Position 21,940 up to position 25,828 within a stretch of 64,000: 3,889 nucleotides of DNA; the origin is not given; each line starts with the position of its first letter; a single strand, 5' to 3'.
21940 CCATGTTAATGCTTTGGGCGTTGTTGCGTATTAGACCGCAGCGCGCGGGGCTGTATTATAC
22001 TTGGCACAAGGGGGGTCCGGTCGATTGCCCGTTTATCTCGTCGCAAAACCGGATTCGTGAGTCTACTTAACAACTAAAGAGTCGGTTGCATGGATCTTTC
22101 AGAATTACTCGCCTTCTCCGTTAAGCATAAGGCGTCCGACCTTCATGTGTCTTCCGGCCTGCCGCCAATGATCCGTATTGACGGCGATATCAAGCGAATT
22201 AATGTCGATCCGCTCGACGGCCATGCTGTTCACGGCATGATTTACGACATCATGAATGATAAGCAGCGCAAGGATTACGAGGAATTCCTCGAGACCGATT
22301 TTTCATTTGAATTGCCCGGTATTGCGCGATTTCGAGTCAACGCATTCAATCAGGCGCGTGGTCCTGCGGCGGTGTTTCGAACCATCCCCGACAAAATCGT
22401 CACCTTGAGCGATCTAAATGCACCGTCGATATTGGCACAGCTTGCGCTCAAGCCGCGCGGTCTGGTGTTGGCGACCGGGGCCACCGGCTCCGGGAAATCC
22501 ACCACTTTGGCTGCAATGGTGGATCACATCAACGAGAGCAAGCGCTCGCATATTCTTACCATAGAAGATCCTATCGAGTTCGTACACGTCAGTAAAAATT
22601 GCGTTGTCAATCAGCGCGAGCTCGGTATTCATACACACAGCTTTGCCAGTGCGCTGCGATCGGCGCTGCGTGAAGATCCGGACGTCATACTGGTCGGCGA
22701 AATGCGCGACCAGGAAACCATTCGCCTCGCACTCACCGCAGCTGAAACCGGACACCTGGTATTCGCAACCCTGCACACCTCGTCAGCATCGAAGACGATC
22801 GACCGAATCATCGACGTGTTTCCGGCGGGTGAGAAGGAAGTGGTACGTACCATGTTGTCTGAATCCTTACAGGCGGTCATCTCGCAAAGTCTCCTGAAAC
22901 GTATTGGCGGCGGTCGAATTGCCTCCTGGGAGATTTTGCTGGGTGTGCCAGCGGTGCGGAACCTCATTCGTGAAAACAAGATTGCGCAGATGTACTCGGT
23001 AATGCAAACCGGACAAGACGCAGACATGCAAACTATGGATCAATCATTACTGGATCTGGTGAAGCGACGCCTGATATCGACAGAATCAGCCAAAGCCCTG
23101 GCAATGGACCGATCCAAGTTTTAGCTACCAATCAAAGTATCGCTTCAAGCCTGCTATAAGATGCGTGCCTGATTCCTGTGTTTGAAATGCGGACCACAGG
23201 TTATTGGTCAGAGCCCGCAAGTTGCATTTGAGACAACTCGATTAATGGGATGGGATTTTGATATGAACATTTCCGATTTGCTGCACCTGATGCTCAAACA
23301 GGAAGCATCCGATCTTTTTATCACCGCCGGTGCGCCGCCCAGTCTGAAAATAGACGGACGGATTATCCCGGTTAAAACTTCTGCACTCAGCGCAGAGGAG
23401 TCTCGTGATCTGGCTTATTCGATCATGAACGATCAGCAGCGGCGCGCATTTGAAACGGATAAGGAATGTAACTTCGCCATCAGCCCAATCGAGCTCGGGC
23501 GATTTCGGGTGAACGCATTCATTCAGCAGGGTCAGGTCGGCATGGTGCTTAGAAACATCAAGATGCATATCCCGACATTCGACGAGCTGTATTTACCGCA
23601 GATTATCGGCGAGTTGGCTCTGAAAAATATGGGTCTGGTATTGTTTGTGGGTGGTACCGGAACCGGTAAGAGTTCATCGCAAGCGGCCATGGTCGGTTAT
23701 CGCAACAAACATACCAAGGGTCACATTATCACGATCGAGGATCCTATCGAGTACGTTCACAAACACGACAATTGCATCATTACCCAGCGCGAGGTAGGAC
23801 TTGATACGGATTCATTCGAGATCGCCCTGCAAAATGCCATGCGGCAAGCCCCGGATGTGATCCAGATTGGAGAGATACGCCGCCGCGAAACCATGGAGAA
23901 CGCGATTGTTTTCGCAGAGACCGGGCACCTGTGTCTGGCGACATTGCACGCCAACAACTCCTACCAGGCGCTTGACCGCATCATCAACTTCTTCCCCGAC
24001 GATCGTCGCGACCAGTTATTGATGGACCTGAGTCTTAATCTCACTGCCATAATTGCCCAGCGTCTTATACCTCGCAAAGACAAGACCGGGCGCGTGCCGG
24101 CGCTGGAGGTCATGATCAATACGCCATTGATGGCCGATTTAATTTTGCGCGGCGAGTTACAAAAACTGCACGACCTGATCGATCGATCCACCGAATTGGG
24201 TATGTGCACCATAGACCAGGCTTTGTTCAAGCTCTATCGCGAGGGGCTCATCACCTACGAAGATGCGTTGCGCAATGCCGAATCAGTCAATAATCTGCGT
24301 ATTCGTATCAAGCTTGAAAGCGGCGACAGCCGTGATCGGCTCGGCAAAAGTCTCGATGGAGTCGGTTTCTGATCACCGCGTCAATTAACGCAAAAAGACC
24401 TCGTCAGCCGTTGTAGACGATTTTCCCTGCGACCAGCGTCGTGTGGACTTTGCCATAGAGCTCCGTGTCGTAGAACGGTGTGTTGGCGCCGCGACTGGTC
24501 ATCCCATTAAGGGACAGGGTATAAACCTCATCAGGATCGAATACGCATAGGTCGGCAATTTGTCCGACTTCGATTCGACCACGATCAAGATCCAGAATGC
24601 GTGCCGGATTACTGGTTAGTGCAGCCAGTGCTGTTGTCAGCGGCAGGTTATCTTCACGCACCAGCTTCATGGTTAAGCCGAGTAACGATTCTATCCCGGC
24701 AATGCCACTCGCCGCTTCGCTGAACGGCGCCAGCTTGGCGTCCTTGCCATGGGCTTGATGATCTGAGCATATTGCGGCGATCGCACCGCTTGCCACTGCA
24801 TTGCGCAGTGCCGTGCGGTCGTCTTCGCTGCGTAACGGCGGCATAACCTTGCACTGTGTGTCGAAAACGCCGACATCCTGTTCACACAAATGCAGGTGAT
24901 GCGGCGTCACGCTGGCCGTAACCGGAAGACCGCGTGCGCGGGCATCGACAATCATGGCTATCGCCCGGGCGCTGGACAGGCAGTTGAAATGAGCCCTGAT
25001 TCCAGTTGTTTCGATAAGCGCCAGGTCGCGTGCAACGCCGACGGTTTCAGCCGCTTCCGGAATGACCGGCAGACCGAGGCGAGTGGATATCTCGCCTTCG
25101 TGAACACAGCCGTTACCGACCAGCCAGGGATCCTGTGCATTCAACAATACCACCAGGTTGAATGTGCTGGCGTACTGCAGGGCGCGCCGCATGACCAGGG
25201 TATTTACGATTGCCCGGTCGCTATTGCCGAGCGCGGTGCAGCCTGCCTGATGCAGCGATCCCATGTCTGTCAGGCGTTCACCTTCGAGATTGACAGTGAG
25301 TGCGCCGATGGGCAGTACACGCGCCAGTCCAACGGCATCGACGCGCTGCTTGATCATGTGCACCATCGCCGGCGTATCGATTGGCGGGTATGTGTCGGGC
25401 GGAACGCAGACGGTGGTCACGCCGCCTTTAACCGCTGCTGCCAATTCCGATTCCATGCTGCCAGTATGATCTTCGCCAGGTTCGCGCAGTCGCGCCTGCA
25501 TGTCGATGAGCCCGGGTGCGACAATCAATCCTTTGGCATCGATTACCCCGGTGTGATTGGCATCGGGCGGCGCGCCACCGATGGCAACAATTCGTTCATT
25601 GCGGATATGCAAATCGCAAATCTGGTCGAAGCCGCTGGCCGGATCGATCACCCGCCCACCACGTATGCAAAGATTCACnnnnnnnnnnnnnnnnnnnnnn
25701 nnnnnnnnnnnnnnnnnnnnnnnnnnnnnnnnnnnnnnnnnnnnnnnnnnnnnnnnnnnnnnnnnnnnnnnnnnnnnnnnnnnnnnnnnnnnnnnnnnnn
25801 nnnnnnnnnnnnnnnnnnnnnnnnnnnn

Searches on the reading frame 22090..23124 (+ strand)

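Call 77: search_protein_families(library=pfam, proteins=[window:22090-23124:+], max_evalue=0.0001)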
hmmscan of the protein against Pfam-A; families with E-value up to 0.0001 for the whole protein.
window:22090-23124:+ (344 aa): 1 family
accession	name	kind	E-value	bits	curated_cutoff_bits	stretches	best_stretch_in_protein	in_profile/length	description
PF00437.27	T2SSE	-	3.5e-48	164.6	24.9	1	10-271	19-280/370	Type II/IV secretion system protein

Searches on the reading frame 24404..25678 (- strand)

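Call 77: search_protein_families(library=pfam, proteins=[window:24404-25678:-], max_evalue=0.0001)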
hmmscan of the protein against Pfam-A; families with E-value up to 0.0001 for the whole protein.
window:24404-25678:- (424 aa): 2 families
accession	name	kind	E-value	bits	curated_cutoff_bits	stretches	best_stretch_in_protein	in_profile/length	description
PF01979.26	Amidohydro_1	-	4.4e-25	89.1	25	1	52-421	1-345/345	Amidohydrolase family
PF07969.17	Amidohydro_3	-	2.7e-13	50.6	29.7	1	249-422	325-472/472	Amidohydrolase family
